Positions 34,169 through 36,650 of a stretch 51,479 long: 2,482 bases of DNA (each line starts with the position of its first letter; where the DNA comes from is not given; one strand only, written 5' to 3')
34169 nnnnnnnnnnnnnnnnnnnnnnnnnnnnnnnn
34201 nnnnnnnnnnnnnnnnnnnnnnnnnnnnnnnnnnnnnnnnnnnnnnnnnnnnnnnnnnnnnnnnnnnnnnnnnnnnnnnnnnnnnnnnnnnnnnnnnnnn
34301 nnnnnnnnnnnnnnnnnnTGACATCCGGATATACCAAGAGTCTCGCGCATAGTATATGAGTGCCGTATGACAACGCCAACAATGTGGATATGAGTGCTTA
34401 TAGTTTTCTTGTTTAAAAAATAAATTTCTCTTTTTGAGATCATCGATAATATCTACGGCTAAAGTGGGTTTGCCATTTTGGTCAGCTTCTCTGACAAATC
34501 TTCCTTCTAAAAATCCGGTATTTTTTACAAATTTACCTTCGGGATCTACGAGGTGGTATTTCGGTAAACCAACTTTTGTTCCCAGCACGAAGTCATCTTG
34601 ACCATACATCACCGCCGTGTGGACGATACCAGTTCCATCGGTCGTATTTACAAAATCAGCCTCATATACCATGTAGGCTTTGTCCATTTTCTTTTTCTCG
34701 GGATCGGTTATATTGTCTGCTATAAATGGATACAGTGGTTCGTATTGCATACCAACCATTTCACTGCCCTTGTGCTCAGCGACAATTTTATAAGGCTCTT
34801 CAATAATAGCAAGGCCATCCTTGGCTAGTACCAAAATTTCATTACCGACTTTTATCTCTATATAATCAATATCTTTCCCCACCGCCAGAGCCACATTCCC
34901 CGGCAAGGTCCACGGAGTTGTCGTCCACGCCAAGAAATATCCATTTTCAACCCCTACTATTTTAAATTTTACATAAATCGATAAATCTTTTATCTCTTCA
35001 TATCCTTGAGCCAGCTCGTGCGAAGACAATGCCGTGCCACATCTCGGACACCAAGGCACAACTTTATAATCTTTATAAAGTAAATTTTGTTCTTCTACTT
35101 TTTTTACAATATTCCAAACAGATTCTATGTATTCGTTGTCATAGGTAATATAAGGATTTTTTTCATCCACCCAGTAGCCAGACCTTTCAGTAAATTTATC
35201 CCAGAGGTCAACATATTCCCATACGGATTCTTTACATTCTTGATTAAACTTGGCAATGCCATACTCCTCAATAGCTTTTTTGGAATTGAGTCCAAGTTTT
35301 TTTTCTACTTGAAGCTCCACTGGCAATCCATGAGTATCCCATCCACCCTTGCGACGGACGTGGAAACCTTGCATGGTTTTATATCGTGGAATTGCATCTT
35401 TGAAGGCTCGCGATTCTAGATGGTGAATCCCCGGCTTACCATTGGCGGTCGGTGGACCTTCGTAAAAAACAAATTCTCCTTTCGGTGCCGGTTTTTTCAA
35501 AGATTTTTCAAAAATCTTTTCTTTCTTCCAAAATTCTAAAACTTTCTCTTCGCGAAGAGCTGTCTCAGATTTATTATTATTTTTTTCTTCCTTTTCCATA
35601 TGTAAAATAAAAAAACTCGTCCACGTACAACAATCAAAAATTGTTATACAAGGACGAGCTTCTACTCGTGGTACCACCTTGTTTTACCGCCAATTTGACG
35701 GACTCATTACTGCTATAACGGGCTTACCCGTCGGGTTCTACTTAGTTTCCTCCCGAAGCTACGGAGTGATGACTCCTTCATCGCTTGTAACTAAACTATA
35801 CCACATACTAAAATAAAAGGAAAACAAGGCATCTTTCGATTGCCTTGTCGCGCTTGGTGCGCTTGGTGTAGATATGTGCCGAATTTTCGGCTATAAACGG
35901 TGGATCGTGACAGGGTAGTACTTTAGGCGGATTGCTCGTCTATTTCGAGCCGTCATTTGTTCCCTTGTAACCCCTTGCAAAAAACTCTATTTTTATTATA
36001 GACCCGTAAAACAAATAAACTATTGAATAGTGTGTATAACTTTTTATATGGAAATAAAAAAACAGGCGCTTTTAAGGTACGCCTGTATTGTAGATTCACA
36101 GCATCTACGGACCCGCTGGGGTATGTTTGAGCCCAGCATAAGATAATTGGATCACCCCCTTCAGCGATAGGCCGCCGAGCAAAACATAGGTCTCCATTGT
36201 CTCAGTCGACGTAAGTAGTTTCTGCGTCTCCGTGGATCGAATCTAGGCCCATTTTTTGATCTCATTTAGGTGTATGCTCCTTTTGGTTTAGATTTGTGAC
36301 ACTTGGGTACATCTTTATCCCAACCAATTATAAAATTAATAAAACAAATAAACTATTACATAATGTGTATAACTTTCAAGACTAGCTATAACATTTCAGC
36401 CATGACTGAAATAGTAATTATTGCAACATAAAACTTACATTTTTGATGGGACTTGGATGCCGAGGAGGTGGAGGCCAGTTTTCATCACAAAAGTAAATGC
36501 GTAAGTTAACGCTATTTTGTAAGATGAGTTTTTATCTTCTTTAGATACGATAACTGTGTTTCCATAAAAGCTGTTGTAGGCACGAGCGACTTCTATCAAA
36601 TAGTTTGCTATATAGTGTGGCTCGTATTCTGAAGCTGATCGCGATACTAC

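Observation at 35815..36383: Two terminator-bounded, GC-enriched orphan RNA loci, each behind a duplicated 36-nt upstream element, in an ORF-free gap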

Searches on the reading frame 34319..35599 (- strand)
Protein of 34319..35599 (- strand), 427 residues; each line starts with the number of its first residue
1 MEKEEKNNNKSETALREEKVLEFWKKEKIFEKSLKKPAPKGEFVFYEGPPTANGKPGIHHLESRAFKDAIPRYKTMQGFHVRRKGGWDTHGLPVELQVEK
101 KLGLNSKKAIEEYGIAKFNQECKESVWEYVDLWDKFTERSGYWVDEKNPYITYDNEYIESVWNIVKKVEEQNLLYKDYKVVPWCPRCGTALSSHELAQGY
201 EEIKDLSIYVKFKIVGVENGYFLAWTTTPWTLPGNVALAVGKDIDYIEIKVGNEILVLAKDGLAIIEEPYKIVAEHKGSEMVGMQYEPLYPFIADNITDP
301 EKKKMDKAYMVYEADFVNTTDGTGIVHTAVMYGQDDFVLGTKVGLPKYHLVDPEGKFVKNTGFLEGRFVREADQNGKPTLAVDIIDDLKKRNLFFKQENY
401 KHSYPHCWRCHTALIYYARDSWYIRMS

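Call 37: find_related_loci(query=window:34319-35599:-, collection=metagenome_contigs, flank=9000)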
Query seq(427 aa) (427 aa) in metagenome_contigs; peptide patterns used: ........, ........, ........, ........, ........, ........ (x = any residue, [..] = any of these).
341 stretches matched a pattern; 74 encode a relative of the query (tblastn E <= 1e-3); 73 distinct loci.
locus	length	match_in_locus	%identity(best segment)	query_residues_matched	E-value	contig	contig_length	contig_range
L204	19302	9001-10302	78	1-427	0e+0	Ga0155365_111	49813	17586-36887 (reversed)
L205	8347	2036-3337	78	1-427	0e+0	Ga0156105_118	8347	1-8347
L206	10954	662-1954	77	1-427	0e+0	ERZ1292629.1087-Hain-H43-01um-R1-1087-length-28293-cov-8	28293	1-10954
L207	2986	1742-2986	79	4-414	0e+0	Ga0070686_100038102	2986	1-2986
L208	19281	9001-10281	75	4-427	0e+0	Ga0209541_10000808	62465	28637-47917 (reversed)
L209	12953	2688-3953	77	5-427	0e+0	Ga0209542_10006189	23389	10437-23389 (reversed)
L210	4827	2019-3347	73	1-427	0e+0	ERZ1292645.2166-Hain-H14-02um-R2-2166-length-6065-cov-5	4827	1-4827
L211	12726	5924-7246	73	4-427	0e+0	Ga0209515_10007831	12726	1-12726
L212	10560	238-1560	73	4-427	0e+0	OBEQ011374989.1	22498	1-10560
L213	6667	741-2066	73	3-427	0e+0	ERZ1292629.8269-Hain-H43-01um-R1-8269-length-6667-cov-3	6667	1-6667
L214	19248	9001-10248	77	8-427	0e+0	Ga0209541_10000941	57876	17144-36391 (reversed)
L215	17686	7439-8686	77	8-427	0e+0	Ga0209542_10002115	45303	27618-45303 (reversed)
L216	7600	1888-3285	69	1-427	0e+0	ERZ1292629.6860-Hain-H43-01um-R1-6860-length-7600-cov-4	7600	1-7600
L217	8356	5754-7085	72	6-427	0e+0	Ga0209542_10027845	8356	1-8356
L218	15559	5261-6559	73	4-427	0e+0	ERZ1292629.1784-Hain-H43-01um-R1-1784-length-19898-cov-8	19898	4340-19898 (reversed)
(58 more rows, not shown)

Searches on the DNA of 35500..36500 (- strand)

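Call 4: search_rna_families(source=window, start=35500, end=36500, threshold=evalue, max_evalue=10, show_alignments=3)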
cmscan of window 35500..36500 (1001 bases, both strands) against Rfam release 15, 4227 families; matches with E-value up to 10: 9.
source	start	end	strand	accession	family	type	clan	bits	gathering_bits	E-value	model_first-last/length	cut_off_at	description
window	35647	35790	-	RF00230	T-box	Cis-reg; leader;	-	75.2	93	2.8e-16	1-219/219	no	T-box leader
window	36047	36113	-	RF02454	ncr982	Gene; sRNA;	-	19.7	50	5.6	1-79/79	no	Bacillus sRNA ncr982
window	35605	35666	-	RF03530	bglG-cis-reg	Cis-reg;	-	19.6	80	0.99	53-121/137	no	cis-regulatory element of the bglG/LicT operon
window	35611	35662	-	RF04136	MIR1862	Gene; miRNA;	-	19.5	84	0.7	1-90/90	no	MIR1862 microRNA precursor family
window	35558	35632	-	RF00152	SNORD79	Gene; snRNA; snoRNA; CD-box;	CL00069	18.7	47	5.8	1-83/83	no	Small nucleolar RNA SNORD79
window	35612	35660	-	RF03621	MIR4245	Gene; miRNA;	-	17.7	74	4.4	1-128/128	no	MIR4245 microRNA precursor family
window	35608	35665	-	RF03353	MIR5291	Gene; miRNA;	-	17.4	54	6.9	1-65/65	no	MIR5291 microRNA precursor family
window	36436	36495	-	RF00609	SNORD100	Gene; snRNA; snoRNA; CD-box;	CL00073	16.6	58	2.9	1-81/81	no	Small nucleolar RNA SNORD100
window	35613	35661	-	RF04099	MIR837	Gene; miRNA;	-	15.2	117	8.6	1-122/122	no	MIR837 microRNA precursor family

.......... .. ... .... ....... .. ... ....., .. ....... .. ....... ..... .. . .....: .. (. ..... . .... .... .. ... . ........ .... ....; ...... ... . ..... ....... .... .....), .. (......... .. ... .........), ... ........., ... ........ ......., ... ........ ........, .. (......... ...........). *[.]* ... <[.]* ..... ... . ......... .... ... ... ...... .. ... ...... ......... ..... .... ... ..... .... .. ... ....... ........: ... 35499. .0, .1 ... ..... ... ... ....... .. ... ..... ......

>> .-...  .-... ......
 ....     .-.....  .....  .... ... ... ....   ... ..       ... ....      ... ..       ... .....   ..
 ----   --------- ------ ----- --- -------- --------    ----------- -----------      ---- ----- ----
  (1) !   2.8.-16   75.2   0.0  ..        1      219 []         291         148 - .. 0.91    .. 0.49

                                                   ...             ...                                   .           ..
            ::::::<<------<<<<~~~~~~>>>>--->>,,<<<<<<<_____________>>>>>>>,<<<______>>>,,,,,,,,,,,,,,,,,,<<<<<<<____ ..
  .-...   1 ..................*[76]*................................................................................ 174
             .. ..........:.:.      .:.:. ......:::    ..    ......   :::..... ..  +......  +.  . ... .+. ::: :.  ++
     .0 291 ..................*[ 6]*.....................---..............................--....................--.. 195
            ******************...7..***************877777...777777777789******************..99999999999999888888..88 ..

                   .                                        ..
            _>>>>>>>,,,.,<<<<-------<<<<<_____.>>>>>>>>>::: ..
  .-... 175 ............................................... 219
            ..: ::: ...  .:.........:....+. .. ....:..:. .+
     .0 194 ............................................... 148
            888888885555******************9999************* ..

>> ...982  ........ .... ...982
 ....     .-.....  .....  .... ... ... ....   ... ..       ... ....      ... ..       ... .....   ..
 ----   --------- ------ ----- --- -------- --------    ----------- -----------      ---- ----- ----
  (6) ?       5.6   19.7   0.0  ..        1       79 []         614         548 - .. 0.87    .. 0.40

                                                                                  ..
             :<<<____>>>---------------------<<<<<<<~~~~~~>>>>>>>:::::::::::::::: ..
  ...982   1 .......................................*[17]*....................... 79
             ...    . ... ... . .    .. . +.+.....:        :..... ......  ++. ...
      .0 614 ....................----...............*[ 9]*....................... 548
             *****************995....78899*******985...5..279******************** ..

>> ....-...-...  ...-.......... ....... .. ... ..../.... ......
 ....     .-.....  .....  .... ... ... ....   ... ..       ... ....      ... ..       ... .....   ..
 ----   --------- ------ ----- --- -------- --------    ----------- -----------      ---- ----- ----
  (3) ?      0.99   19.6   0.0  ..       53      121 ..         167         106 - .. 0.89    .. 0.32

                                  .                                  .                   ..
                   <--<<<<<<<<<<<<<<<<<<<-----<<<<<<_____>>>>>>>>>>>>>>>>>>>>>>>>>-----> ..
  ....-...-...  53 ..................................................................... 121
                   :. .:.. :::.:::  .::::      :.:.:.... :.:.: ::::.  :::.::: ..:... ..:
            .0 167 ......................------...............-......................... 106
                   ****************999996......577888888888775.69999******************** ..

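Call 59: search_dna_similar(query=window:35810-36383:-, collection=phages, mode=distant, max_evalue=0.01, max_rows=10)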
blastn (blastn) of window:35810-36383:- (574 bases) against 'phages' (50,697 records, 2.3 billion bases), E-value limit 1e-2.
Records with a match: 1; places in all: 1; records where one place covers at least 80% of the query: 0.
Best place of each record, by identity: 90-95% 1.
By first word of the organism name: Chryseobacterium 1.
By host as written in the record: Chryseobacterium indologenes MA9 1.
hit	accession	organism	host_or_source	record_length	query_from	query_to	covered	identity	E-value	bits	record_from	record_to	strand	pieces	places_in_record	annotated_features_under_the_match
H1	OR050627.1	Chryseobacterium phage MA9V-1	Chryseobacterium indologenes MA9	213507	18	57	7%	90.0%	4e-3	49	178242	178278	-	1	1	type IIA topoisomerase, B subunit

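Call 60: search_dna_similar(query=window:35810-36383:-, collection=plasmids, mode=distant, max_evalue=0.01, max_rows=10)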
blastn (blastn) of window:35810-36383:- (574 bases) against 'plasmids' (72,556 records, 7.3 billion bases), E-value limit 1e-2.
Records with a match: 1; places in all: 1; records where one place covers at least 80% of the query: 0.
Best place of each record, by identity: 80-90% 1.
By first word of the organism name: Phocaeicola 1.
By predicted mobility (MOB-suite, as given by PLSDB): non-mobilizable 1.
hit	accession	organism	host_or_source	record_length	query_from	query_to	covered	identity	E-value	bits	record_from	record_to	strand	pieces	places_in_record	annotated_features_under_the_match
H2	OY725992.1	Phocaeicola massiliensis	-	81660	29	75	8%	83.0%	4e-3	50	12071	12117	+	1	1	record has no annotation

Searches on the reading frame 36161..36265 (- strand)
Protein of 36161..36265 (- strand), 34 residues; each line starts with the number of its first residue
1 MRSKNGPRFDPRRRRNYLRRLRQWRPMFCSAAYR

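Call 42: search_protein_families(library=pfam, max_evalue=0.1, proteins=[window:36164-36265:-])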
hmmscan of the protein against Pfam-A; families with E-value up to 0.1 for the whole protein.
seq(34 aa): 0 families

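Call 43: search_protein_families(library=phrogs, max_evalue=0.1, proteins=[window:36164-36265:-])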
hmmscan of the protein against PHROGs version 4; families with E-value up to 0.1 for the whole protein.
seq(34 aa): 0 families

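Call 51: search_protein_representatives(protein=window:36161-36265:-)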
Query: 34 residues. Proteins with E-value up to 0.001 (for the whole library): 3; up to 1e-10: 0; up to 1e-30: 0. The best 3 are listed.
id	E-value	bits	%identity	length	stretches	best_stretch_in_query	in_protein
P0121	1.7e-10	54.8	43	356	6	9-28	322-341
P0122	2.3e-04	36.3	46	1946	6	11-31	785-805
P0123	8.7e-04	34.5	60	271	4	19-31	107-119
